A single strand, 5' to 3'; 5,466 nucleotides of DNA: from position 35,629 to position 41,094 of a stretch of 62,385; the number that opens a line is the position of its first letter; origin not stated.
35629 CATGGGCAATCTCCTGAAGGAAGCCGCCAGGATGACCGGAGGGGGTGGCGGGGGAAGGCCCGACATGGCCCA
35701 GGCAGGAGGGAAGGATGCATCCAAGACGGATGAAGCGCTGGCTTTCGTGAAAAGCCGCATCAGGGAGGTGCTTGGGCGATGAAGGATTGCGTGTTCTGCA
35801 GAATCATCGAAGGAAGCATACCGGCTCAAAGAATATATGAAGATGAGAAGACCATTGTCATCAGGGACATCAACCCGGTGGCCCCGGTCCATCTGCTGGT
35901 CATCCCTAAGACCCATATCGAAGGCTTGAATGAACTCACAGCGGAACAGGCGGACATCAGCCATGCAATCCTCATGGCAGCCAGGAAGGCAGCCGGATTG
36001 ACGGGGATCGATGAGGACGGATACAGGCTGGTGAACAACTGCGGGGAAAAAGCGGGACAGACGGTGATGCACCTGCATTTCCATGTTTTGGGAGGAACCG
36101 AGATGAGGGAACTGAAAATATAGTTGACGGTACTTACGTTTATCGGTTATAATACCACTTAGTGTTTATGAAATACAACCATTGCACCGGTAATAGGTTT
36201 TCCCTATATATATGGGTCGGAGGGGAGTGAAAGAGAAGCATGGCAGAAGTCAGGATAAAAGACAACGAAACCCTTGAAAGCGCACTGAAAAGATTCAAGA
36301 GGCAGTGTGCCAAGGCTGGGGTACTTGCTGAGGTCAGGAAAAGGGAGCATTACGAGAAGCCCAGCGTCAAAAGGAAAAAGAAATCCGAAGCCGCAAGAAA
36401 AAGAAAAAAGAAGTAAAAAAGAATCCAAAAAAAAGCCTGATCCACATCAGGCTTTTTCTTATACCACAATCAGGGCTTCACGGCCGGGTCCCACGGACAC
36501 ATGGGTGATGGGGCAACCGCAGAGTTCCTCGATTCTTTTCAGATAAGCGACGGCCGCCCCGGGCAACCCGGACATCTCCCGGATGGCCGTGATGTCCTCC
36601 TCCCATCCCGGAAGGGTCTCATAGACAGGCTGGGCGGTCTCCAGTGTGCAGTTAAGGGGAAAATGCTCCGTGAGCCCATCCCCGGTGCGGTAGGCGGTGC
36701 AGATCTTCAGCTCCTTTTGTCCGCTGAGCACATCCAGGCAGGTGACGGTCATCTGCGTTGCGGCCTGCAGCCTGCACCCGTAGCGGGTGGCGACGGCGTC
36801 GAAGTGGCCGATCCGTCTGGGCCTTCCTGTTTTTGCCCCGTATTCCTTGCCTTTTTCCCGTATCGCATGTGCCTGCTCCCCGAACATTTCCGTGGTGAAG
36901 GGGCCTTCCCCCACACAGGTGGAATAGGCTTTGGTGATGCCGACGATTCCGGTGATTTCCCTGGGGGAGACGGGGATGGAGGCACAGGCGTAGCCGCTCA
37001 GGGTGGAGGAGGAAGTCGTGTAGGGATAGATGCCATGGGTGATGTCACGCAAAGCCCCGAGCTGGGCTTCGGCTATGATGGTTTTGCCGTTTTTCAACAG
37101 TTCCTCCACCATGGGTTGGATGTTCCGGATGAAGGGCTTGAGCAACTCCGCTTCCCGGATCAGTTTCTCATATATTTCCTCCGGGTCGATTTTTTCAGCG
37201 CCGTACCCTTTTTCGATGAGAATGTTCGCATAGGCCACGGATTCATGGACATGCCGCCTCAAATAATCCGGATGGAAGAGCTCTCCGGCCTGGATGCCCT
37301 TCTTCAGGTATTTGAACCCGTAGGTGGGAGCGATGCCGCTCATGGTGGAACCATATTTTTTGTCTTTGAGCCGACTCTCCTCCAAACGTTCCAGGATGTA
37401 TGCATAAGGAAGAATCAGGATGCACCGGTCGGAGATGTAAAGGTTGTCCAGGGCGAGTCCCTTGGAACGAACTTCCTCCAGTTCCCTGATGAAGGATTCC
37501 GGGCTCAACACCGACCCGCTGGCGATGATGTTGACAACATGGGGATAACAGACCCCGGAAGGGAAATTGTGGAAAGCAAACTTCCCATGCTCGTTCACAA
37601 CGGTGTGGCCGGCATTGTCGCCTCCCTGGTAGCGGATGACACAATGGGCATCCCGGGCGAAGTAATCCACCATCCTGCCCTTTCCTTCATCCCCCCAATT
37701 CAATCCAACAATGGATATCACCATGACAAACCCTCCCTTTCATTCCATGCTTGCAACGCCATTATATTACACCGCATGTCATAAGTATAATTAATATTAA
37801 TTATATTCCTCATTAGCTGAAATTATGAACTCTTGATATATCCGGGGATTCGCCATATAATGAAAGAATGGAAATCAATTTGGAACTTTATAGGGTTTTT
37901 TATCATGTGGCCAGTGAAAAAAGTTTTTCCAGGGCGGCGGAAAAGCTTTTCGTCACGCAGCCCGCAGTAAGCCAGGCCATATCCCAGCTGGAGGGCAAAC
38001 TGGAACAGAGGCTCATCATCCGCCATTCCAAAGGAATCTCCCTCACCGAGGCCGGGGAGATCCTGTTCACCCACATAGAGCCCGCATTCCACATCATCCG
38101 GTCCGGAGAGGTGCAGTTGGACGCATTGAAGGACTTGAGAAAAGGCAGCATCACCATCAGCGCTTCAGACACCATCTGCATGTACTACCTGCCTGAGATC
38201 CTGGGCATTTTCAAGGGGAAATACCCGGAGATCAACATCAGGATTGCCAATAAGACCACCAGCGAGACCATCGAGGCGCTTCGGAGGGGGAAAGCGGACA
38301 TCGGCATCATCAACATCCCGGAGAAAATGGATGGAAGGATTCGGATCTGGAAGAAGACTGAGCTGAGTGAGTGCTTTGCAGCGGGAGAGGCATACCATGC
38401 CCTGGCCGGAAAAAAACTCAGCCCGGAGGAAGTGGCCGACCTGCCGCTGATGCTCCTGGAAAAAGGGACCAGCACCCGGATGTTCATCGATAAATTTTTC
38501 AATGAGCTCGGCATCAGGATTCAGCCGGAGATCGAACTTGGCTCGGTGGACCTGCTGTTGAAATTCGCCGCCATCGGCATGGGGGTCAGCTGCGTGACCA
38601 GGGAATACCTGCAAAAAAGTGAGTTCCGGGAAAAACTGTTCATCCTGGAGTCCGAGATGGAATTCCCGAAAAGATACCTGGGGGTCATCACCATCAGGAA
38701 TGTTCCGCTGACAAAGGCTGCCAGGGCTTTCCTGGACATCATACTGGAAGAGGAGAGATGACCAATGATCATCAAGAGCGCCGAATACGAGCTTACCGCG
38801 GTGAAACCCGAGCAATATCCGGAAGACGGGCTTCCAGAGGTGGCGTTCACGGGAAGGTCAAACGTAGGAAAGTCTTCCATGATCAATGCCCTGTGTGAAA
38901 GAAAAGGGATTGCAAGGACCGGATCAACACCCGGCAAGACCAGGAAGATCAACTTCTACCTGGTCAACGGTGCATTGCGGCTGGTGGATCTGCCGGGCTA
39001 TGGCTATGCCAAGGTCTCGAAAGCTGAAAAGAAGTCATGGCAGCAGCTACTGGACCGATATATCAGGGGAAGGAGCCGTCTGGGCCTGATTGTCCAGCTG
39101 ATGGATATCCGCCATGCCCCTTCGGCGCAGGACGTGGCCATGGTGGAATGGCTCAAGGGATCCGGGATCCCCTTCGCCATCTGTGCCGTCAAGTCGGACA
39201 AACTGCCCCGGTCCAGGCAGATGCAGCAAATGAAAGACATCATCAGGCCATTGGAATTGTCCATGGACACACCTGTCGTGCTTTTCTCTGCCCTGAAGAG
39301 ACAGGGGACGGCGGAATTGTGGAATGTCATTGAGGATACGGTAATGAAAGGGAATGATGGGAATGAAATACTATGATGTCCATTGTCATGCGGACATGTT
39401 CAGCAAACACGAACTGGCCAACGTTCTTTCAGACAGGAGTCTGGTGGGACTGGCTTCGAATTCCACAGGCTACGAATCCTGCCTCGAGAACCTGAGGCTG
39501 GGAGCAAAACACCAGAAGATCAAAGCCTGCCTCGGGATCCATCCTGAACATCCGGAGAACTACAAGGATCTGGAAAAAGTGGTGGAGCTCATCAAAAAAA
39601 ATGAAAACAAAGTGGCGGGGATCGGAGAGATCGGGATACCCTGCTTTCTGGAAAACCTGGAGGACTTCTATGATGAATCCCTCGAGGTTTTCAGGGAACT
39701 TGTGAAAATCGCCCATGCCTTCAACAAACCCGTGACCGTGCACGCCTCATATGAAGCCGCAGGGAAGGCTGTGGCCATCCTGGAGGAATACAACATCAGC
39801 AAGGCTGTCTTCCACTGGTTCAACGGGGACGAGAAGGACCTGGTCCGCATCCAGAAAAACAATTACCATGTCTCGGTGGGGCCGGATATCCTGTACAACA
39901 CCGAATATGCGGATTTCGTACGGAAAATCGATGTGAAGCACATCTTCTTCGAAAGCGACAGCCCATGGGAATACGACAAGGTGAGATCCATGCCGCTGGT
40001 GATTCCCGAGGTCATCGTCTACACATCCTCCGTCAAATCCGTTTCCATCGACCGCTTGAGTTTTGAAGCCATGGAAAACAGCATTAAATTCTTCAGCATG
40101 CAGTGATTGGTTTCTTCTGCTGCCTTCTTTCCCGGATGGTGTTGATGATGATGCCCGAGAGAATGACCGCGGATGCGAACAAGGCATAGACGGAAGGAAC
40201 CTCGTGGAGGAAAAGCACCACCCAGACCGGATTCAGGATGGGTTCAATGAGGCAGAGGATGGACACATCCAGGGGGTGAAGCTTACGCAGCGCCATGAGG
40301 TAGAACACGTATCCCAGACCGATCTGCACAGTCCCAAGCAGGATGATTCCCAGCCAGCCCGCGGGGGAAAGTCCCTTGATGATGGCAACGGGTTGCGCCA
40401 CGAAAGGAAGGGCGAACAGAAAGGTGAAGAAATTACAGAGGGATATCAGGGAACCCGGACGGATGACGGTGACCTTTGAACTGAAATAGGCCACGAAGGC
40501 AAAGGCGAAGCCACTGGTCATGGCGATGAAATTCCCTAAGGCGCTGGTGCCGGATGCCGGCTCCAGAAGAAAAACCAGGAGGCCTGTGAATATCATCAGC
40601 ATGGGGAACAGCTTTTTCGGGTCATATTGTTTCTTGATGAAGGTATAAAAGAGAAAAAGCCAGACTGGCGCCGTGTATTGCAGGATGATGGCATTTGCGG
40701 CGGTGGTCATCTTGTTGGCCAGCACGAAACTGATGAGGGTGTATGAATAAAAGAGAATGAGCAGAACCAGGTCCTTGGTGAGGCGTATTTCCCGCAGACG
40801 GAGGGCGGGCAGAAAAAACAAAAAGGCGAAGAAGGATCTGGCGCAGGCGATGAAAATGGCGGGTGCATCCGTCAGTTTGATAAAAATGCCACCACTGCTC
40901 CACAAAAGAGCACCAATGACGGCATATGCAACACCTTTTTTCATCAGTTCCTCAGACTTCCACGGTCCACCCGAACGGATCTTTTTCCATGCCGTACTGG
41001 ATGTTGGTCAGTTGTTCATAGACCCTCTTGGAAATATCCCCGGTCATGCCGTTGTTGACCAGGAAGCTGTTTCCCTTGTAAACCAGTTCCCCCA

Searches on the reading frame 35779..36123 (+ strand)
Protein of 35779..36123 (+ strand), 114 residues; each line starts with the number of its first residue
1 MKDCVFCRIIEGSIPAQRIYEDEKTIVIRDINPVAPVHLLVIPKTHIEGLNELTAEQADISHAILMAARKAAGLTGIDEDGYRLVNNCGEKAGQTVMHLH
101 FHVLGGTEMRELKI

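Call 40: search_protein_families(library=pfam, proteins=[window:35779-36123:+])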
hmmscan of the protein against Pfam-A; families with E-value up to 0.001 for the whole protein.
window:35779-36123:+ (114 aa): 2 families
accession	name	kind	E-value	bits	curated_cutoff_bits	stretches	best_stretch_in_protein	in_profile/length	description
PF01230.28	HIT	-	7.4e-27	94.3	21.5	1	12-108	2-97/98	HIT domain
PF11969.13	DcpS_C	-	3.1e-24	86.1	24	1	4-105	2-101/114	Scavenger mRNA decapping enzyme C-term binding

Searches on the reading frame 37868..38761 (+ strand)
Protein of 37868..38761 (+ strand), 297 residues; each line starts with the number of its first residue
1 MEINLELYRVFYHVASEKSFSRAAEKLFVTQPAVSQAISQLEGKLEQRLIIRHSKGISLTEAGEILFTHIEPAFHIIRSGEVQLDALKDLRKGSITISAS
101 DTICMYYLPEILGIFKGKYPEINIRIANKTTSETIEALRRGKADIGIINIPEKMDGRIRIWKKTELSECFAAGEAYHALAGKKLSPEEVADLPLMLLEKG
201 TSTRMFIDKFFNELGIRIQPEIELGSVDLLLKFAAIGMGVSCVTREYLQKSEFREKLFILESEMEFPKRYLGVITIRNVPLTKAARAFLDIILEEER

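Call 40: search_protein_families(library=pfam, proteins=[window:37868-38761:+])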
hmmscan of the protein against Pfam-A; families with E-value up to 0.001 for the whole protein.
window:37868-38761:+ (297 aa): 3 families
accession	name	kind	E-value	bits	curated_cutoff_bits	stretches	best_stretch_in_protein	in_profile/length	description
PF03466.25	LysR_substrate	-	3.3e-35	121.8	28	1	90-295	3-207/209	LysR substrate binding domain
PF00126.33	HTH_1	-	1e-21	77.1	26.6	1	5-64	1-60/60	Bacterial regulatory helix-turn-helix protein, lysR family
PF12849.12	PBP_like_2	-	0.00034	20.9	27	1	92-155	9-71/267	PBP superfamily domain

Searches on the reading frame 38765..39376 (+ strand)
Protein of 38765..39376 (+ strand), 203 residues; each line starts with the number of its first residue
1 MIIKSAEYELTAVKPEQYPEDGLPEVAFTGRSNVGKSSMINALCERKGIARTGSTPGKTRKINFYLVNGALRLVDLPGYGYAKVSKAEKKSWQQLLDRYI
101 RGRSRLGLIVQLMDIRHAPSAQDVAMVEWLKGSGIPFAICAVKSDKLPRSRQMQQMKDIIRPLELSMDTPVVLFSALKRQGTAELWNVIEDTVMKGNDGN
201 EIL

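Call 40: search_protein_families(library=pfam, proteins=[window:38765-39376:+])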
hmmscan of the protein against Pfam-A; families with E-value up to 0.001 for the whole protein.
window:38765-39376:+ (203 aa): 5 families
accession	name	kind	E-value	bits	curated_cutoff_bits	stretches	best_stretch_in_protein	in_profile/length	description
PF01926.29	MMR_HSR1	-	2e-18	67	21.9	1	25-140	1-110/113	50S ribosome-binding GTPase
PF02421.24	FeoB_N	-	1.1e-09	38.4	27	1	25-187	2-154/156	Ferrous iron transport protein B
PF03193.22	RsgA_GTPase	-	1.4e-06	28.7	30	0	26-78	109-167/174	RsgA GTPase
PF00350.29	Dynamin_N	-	2.9e-05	24.6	27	0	26-47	1-22/168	Dynamin family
PF00009.33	GTP_EFTU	-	5.1e-05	23.4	26.5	0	99-192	86-185/188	Elongation factor Tu GTP binding domain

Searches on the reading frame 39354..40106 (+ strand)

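Call 40: search_protein_families(library=pfam, proteins=[window:39354-40106:+])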
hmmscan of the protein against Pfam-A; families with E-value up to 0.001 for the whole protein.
window:39354-40106:+ (250 aa): 1 family
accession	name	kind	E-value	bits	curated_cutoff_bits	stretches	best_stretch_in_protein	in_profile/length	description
PF01026.27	TatD_DNase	-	4.2e-38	131.6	27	1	8-248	2-253/253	TatD related DNase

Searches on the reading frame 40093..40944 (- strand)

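Call 40: search_protein_families(library=pfam, proteins=[window:40093-40944:-])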
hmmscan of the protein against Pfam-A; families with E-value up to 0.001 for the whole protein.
window:40093-40944:- (283 aa): 1 family
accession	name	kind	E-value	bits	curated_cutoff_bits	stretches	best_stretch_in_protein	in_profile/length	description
PF00892.27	EamA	-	3e-24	86.3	28.2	2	136-268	2-133/135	EamA-like transporter family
